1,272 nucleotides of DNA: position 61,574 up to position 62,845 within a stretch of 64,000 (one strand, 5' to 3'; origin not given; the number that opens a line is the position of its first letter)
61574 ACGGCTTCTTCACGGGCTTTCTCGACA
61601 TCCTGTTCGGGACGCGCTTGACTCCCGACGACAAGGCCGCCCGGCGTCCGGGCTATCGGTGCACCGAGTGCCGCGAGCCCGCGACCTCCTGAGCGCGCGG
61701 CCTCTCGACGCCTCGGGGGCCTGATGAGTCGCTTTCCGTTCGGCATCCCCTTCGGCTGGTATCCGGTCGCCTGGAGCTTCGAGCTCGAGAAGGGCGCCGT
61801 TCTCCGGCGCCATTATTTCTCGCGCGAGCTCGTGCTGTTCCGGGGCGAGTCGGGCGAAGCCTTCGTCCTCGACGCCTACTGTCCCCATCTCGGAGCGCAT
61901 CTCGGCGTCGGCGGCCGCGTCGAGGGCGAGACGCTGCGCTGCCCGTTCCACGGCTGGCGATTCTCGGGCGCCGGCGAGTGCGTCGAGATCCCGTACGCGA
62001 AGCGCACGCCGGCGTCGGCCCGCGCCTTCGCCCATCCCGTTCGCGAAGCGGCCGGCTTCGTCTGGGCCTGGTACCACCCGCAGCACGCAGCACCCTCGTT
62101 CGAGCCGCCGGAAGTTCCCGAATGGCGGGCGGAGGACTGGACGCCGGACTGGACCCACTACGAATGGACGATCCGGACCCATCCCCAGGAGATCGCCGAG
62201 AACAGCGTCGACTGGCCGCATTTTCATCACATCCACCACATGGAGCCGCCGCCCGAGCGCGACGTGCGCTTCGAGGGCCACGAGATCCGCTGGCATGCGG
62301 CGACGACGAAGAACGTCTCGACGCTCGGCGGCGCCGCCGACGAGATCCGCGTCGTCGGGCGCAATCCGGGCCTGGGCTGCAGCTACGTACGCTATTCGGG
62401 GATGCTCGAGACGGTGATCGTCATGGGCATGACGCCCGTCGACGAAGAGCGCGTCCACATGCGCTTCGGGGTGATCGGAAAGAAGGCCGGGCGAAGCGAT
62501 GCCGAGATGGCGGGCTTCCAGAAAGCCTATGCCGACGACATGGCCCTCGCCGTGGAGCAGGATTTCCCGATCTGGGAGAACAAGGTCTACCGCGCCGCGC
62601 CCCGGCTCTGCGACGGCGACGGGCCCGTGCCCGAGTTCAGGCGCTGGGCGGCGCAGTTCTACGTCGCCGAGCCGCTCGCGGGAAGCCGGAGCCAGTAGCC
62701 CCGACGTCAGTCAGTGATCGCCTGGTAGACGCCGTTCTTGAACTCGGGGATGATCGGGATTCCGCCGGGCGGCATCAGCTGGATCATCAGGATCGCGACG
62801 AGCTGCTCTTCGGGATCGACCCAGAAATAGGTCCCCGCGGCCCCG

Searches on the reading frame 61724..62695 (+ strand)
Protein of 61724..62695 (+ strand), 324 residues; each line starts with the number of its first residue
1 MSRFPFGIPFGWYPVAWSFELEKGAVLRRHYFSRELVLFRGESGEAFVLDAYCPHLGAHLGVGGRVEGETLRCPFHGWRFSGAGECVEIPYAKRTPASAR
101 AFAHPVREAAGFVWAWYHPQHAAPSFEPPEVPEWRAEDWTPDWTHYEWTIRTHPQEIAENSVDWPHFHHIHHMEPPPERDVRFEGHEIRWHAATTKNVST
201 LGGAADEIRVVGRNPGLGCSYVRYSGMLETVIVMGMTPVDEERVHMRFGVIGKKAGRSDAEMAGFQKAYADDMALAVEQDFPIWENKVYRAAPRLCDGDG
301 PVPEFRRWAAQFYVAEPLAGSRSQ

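Call 63: search_protein_families(library=pfam, proteins=[window:61724-62695:+], max_evalue=0.001)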
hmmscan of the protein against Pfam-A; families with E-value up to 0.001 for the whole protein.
window:61724-62695:+ (324 aa): 3 families
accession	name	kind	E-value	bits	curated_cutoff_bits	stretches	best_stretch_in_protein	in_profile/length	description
PF19298.5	KshA_C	-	4.6e-41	141.6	23.3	1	116-313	2-207/207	3-Ketosteroid 9alpha-hydroxylase C-terminal domain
PF00355.32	Rieske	-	5.4e-21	74.7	20.3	1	12-95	2-84/88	Rieske [2Fe-2S] domain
PF19112.6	VanA_C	-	0.00025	21.7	23.5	0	223-286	99-157/193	Vanillate O-demethylase oxygenase C-terminal domain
